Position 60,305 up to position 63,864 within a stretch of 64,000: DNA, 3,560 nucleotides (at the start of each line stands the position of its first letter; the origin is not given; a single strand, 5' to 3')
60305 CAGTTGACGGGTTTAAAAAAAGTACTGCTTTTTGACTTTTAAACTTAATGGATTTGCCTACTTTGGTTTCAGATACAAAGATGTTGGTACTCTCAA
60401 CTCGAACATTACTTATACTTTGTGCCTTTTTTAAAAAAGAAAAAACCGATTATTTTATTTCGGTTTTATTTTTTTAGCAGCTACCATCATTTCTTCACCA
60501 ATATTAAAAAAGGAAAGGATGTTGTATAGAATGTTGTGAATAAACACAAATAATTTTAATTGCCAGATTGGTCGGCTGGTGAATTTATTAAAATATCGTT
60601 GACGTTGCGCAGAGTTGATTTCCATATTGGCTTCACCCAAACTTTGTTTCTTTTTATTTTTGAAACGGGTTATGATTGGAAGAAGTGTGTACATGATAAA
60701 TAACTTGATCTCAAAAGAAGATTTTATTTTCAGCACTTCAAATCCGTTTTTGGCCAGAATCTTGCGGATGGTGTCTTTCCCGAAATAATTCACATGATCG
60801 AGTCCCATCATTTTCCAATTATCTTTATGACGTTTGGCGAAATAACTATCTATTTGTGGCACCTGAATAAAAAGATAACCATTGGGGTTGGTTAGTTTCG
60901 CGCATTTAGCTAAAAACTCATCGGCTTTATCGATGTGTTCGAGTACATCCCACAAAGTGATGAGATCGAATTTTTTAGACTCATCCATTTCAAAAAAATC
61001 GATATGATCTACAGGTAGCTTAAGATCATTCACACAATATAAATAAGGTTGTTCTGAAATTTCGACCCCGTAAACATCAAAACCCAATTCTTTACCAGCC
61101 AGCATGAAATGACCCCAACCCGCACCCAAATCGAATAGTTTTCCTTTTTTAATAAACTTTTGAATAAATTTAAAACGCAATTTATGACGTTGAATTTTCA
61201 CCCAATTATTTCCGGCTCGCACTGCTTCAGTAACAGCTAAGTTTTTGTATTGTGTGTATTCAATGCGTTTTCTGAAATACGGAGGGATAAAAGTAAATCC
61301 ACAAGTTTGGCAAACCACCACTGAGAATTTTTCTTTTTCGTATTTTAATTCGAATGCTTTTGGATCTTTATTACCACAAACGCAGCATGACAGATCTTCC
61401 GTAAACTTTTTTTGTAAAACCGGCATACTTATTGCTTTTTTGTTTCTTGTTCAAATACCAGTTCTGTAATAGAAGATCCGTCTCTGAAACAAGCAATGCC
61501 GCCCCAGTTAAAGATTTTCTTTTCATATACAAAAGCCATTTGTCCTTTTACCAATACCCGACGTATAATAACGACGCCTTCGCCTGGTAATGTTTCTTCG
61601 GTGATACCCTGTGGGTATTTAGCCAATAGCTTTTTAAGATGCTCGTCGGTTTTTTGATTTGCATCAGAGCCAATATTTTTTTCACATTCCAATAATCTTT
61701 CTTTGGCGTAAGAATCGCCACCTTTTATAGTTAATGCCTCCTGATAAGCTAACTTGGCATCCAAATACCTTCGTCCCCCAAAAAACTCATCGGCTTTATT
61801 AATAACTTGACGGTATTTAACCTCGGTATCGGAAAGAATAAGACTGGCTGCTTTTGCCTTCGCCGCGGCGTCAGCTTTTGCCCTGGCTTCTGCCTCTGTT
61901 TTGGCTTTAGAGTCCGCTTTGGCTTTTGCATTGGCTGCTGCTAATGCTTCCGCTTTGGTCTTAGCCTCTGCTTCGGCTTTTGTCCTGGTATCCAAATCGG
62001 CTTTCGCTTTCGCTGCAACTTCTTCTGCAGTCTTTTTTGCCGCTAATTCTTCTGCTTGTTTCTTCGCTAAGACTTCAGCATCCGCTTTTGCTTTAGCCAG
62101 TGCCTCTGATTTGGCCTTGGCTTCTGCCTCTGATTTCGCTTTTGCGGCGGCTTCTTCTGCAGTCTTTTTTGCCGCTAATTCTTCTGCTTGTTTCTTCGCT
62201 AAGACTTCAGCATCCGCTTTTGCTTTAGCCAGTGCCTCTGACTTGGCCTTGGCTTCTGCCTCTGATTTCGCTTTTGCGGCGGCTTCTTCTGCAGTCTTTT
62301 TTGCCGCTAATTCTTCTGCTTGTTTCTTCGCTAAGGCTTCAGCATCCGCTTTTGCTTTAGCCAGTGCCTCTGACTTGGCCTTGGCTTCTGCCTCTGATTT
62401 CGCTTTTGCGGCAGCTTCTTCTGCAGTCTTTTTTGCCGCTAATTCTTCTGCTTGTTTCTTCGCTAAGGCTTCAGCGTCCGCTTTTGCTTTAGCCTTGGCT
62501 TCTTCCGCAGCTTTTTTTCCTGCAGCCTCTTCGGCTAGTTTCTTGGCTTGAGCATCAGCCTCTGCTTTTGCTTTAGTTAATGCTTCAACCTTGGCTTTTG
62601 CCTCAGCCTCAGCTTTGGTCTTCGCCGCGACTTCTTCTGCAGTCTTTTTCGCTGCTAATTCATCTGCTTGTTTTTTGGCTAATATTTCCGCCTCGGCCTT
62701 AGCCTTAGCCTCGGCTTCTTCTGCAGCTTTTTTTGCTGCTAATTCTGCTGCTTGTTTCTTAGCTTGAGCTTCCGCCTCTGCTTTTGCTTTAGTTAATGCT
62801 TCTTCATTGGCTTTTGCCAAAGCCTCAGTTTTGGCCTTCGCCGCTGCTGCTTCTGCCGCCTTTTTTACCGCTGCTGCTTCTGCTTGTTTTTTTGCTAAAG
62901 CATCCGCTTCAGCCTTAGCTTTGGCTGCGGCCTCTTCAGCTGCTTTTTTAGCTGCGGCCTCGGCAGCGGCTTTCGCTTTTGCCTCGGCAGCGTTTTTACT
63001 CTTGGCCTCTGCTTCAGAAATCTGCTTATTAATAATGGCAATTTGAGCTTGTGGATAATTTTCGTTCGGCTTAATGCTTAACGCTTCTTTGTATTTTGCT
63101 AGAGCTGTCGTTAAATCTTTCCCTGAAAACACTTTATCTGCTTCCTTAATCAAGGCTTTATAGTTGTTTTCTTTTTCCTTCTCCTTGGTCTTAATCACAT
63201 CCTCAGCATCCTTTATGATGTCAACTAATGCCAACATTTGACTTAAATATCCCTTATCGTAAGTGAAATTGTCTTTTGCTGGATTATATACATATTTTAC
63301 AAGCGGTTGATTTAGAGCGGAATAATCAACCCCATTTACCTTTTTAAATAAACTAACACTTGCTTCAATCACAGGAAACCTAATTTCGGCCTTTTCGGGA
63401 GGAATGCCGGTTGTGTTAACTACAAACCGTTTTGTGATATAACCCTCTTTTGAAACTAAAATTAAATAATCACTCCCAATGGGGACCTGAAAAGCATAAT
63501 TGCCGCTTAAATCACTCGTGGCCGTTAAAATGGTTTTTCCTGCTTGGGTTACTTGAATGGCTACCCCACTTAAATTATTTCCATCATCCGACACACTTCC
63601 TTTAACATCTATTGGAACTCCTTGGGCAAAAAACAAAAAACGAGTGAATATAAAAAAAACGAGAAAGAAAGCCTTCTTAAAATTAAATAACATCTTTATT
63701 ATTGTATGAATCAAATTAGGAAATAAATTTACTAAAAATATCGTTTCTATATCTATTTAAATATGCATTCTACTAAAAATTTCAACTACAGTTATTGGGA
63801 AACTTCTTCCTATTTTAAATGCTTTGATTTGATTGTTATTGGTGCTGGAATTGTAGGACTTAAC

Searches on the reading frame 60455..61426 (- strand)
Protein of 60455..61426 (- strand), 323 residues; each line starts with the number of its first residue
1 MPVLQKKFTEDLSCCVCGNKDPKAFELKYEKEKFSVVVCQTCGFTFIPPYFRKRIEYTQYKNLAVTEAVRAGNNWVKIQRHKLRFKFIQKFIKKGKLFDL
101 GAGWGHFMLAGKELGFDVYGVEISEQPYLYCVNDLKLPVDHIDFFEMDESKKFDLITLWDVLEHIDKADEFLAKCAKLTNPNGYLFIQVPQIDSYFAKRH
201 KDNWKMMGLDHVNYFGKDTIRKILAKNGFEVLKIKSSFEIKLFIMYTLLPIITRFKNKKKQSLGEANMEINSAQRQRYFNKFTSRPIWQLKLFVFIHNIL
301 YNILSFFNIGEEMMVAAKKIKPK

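Call 10: search_protein_families(library=pfam, proteins=[window:60455-61426:-], max_evalue=0.01)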
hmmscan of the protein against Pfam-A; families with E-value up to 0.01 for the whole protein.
window:60455-61426:- (323 aa): 7 families
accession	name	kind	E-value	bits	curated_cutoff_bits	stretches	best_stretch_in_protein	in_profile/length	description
PF13489.12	Methyltransf_23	-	4.5e-24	85.5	27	1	88-233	17-163/164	Methyltransferase domain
PF08242.18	Methyltransf_12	-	7.8e-11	43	30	1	99-185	2-98/98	Methyltransferase domain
PF08241.18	Methyltransf_11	-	2.6e-10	41.3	21.2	1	99-187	2-95/95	Methyltransferase domain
PF13649.12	Methyltransf_25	-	4.1e-09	37.5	27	1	99-183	3-97/97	Methyltransferase domain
PF13847.12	Methyltransf_31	-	3.1e-08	33.9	27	1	95-228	5-145/145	Methyltransferase domain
PF02353.26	CMAS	-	1.3e-06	28.4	27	1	78-189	46-166/273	Mycolic acid cyclopropane synthetase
PF06859.18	Bin3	-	0.0046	18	27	0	156-232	9-86/109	Bicoid-interacting protein 3 (Bin3)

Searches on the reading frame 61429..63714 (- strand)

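Call 10: search_protein_families(library=pfam, proteins=[window:61429-63714:-], max_evalue=0.01)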
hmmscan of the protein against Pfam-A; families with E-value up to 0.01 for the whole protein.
window:61429-63714:- (761 aa): 3 families
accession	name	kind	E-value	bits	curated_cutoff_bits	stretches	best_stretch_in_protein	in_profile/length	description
PF13620.12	CarboxypepD_reg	-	1.1e-07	32.5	32.3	1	37-97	2-64/82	Carboxypeptidase regulatory-like domain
PF13715.12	CarbopepD_reg_2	-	2.9e-05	24.4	32.2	1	37-103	1-66/88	CarboxypepD_reg-like domain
PF17210.9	SdrD_B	-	0.0064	17.1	29.7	0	41-89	17-66/112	SdrD B-like domain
